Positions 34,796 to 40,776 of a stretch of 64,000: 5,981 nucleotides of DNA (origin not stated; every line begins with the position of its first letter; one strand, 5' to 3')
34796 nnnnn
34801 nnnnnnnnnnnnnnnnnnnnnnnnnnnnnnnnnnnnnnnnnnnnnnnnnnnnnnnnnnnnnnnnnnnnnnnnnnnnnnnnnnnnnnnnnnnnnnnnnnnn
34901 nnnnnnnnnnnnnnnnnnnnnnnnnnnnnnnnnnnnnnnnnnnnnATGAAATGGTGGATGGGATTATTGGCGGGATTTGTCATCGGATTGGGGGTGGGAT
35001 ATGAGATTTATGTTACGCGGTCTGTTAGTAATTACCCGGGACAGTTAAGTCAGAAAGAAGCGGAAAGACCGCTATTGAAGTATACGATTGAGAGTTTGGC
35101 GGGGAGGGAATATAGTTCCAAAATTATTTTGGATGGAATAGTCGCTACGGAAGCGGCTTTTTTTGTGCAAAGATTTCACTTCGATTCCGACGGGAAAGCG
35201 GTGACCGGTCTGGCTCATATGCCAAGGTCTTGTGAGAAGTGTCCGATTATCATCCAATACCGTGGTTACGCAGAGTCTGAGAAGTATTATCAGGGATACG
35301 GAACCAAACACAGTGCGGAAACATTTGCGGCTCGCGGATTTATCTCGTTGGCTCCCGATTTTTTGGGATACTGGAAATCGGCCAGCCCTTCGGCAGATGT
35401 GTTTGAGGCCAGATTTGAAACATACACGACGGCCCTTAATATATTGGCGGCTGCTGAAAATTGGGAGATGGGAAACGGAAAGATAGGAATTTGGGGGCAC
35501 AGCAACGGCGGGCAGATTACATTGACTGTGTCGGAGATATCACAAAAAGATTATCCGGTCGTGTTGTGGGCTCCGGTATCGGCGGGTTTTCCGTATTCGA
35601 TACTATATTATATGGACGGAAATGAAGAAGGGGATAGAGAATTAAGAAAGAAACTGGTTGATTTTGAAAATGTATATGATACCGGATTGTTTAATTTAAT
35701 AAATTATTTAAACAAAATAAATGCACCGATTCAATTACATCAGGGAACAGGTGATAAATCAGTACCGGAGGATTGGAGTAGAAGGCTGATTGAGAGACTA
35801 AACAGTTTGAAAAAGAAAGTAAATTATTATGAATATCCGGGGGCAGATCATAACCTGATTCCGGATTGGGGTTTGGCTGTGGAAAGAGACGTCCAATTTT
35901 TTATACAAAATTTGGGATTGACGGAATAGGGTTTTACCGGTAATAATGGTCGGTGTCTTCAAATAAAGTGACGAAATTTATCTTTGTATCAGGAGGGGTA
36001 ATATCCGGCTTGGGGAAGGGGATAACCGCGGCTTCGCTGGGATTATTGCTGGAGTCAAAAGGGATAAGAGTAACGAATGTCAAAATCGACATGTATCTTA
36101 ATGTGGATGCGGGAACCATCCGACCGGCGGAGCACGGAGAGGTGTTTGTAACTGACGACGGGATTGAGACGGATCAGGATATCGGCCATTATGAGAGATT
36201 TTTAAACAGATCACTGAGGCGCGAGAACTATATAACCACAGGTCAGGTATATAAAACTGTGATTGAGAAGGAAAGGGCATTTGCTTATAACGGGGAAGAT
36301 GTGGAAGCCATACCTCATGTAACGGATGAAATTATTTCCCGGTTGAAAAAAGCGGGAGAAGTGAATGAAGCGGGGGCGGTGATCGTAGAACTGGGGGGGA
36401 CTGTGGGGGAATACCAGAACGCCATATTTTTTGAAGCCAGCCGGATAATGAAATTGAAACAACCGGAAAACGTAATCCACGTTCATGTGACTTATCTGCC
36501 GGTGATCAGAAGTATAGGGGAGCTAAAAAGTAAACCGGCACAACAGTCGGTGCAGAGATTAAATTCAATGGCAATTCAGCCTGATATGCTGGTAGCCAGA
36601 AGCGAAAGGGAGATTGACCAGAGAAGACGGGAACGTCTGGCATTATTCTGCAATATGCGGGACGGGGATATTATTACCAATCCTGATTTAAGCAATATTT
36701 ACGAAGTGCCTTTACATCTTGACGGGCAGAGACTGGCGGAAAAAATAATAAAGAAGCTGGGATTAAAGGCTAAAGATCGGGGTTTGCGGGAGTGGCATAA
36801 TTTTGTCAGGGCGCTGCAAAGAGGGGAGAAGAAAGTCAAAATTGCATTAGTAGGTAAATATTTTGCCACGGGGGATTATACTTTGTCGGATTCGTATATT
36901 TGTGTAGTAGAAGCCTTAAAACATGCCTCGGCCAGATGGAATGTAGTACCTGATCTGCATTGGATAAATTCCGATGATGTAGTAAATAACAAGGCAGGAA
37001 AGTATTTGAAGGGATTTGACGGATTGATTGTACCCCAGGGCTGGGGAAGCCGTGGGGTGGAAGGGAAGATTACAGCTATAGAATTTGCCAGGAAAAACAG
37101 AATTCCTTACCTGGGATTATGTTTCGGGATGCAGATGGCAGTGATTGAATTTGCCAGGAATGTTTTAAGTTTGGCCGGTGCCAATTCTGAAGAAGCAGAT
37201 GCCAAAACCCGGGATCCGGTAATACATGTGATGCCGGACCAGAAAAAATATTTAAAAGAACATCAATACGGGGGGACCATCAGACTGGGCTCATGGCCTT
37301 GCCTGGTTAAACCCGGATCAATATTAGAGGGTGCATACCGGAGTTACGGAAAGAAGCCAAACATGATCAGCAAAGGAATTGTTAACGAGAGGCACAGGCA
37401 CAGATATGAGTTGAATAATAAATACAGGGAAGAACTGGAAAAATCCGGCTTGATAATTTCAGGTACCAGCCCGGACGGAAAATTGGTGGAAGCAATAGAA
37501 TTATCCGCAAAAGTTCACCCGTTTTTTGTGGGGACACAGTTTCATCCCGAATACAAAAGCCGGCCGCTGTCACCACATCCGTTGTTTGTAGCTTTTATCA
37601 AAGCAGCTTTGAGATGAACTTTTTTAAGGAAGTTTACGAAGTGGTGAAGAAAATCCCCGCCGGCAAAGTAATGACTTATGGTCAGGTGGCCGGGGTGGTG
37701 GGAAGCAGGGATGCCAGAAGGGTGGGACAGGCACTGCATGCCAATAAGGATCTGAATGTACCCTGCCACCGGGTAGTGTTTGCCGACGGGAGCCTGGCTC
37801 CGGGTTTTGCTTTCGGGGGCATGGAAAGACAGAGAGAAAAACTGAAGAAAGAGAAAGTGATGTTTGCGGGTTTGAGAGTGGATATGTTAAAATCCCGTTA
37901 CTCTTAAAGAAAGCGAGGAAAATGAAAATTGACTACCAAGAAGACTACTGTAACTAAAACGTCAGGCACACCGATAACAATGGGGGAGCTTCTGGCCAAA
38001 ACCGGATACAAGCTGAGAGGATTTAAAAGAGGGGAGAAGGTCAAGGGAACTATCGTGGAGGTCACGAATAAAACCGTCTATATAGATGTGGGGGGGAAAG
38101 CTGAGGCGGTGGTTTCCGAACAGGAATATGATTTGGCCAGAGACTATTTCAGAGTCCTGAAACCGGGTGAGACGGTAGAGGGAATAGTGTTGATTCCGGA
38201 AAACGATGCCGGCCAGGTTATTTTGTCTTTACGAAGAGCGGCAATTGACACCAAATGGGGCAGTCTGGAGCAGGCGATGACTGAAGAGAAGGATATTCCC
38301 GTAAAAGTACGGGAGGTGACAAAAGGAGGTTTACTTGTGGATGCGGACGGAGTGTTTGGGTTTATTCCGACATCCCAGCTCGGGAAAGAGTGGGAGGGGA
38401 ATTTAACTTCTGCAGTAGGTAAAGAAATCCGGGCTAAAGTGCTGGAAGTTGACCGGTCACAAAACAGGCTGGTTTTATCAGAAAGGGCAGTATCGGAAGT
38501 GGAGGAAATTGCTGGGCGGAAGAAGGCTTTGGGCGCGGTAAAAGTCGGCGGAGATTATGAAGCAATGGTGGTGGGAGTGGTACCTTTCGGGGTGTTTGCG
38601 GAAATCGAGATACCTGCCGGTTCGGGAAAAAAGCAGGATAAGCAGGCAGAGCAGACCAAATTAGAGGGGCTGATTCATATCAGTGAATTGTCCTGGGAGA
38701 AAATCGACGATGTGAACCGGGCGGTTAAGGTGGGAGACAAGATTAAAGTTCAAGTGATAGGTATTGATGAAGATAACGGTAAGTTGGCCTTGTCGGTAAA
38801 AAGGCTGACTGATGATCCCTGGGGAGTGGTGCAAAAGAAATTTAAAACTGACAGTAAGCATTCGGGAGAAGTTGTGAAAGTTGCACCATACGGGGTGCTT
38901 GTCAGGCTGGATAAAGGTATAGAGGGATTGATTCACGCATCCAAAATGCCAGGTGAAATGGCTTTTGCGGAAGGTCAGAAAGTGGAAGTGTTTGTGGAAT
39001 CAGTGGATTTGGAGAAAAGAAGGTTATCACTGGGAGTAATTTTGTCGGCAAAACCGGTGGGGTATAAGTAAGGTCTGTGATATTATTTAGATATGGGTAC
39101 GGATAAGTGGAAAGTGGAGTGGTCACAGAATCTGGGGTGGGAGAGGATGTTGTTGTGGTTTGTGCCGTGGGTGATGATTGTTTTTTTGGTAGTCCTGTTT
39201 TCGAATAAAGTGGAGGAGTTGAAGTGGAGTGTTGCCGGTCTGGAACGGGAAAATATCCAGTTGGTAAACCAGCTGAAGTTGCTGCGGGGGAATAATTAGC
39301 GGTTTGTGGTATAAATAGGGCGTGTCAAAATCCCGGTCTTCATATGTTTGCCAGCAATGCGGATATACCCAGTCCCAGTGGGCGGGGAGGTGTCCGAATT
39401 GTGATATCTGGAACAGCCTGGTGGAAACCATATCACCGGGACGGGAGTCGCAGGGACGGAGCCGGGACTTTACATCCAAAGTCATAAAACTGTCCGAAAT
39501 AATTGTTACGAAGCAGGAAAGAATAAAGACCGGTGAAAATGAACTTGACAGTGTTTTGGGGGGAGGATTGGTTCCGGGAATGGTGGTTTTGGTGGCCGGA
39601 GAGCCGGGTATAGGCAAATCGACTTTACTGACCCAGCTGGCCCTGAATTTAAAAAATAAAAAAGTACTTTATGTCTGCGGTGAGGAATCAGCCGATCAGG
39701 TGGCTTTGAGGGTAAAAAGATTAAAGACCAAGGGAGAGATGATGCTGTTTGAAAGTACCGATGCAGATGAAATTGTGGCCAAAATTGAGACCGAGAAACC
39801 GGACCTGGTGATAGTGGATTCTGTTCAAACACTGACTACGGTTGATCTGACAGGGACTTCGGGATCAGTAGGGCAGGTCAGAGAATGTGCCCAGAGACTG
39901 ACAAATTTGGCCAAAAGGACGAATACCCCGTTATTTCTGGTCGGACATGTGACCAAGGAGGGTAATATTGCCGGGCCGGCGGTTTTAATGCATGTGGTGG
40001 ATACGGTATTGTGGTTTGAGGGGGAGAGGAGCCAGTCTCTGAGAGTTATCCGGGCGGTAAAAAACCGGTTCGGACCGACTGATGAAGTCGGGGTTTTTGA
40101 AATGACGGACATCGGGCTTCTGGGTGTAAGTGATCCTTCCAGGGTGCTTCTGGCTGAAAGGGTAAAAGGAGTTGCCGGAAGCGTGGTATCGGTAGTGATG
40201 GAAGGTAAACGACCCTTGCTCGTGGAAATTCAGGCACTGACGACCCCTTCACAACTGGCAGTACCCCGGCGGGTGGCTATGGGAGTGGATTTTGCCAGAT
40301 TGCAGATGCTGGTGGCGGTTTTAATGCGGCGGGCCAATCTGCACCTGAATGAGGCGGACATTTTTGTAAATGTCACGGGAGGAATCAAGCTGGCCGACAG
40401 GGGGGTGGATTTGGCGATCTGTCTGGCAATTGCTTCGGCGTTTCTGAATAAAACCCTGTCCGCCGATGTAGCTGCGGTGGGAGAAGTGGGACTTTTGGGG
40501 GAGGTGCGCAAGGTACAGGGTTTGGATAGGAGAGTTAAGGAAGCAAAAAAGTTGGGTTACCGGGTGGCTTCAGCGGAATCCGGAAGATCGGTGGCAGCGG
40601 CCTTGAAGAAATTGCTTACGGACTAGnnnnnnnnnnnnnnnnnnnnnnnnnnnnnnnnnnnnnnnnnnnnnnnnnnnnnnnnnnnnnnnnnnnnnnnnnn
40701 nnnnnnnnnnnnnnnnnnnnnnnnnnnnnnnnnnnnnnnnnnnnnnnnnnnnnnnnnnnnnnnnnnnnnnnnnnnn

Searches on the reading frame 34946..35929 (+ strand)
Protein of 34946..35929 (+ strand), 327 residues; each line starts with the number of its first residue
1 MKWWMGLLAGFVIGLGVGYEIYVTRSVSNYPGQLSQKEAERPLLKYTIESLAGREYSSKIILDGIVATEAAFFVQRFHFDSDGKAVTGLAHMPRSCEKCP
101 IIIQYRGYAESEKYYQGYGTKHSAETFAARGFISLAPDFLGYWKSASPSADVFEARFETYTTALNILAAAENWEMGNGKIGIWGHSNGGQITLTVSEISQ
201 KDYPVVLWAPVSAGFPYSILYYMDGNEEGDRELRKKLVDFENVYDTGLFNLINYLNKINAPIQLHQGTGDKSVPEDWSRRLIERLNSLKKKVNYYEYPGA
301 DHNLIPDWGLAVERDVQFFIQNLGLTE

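Call 36: search_protein_families(library=pfam, proteins=[window:34946-35929:+], max_evalue=0.00001)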
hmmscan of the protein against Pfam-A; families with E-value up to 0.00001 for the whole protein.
window:34946-35929:+ (327 aa): 5 families
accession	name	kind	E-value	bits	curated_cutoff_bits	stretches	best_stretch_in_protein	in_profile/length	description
PF01738.24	DLH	-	9.6e-10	38.8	21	0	252-303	136-187/217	Dienelactone hydrolase family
PF12146.15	Hydrolase_4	-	2.2e-09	37.4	27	0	255-305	187-235/239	Serine aminopeptidase, S33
PF00326.27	Peptidase_S9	-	2e-08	34.4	22.6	1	160-307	48-193/213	Prolyl oligopeptidase family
PF20434.5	BD-FAE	-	3.6e-06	27.1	26.8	0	99-285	13-215/215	BD-FAE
PF00561.26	Abhydrolase_1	-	5e-06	26.8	25.8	0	124-196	20-87/245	alpha/beta hydrolase fold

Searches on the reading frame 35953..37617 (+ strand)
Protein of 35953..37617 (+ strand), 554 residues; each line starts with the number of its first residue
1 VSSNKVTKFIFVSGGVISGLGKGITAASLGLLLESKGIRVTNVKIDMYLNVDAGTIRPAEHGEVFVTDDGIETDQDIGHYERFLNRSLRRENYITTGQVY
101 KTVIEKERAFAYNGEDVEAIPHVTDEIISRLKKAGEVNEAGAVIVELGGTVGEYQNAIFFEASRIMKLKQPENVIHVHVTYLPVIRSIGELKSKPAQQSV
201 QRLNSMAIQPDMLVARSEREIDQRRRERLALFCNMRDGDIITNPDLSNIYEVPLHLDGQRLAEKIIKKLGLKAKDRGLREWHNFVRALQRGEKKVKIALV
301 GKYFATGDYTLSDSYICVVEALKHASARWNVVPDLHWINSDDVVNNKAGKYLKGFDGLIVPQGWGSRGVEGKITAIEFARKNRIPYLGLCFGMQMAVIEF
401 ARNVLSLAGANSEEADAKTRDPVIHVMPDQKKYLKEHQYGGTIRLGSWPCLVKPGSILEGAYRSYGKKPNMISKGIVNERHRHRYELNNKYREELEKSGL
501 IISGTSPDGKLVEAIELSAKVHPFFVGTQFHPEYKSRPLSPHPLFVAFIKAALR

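Call 36: search_protein_families(library=pfam, proteins=[window:35953-37617:+], max_evalue=0.00001)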
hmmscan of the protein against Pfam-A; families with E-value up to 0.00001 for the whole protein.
window:35953-37617:+ (554 aa): 3 families
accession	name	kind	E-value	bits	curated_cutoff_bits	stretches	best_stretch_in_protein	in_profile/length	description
PF06418.20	CTP_synth_N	-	1.3e-102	343.1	26.1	1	8-271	1-265/265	CTP synthase N-terminus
PF00117.34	GATase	-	1.1e-31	110.4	22.8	1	311-550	2-189/190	Glutamine amidotransferase class-I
PF07722.19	Peptidase_C26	-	7e-06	26.4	20.5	0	375-533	97-219/219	Peptidase C26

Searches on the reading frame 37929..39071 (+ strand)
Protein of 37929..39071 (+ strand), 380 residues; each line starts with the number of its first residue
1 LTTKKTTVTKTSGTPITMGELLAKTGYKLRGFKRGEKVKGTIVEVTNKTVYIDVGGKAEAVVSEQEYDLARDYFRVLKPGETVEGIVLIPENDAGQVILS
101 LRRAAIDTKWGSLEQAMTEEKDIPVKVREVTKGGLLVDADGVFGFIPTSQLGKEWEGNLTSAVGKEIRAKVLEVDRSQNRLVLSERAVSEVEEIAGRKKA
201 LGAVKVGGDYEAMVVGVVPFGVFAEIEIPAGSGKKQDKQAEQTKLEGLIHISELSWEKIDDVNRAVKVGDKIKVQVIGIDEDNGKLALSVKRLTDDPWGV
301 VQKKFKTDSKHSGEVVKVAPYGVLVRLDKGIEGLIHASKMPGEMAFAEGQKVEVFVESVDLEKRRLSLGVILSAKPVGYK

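Call 36: search_protein_families(library=pfam, proteins=[window:37929-39071:+], max_evalue=0.00001)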
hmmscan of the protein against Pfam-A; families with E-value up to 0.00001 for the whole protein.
window:37929-39071:+ (380 aa): 3 families
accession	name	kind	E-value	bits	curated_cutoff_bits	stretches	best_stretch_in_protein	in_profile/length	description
PF00575.29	S1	-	7.9e-43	145.2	22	3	244-291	27-74/74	S1 RNA binding domain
PF23459.1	S1_RRP5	-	1.8e-09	38.4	27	0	308-368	4-70/72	RRP5 S1 domain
PF21710.3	Spt6_S1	-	5e-06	27.2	27.5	0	315-362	24-78/91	Spt6, S1/OB domain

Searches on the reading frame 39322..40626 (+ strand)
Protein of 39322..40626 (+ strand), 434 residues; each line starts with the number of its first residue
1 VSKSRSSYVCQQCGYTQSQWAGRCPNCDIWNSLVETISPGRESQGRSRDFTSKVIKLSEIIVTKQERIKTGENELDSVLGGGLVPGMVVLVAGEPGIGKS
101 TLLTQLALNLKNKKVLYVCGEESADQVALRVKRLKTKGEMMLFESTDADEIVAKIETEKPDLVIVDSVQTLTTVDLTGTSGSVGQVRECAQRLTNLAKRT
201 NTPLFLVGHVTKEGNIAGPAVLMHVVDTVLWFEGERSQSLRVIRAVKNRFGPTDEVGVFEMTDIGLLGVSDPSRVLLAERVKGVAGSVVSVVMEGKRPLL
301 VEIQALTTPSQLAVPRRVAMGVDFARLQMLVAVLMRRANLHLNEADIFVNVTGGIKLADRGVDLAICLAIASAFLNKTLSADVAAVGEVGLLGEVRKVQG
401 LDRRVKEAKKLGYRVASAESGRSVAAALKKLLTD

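Call 36: search_protein_families(library=pfam, proteins=[window:39322-40626:+], max_evalue=0.00001)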
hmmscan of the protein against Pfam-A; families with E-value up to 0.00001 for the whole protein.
window:39322-40626:+ (434 aa): 7 families
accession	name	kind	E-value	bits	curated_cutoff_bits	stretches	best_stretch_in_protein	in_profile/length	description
PF13481.12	AAA_25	-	1.7e-17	64.1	27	1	66-214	13-194/195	AAA domain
PF06745.19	ATPase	-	1.9e-14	54.1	26.6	1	68-135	1-71/231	KaiC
PF18073.7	Zn_ribbon_LapB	-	1.9e-12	47.1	25.7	1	8-35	1-28/28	Rubredoxin metal binding domain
PF03796.21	DnaB_C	-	1.3e-09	38.3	27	1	68-132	2-68/255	DnaB-like helicase C terminal domain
PF13541.12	ChlI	-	2.7e-07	30.9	27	1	335-414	33-113/121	Subunit ChlI of Mg-chelatase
PF13401.12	AAA_22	-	1.1e-06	29.4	27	1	88-209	7-123/130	AAA domain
PF13191.12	AAA_16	-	2e-06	28.8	32.6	1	76-207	17-137/167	AAA ATPase domain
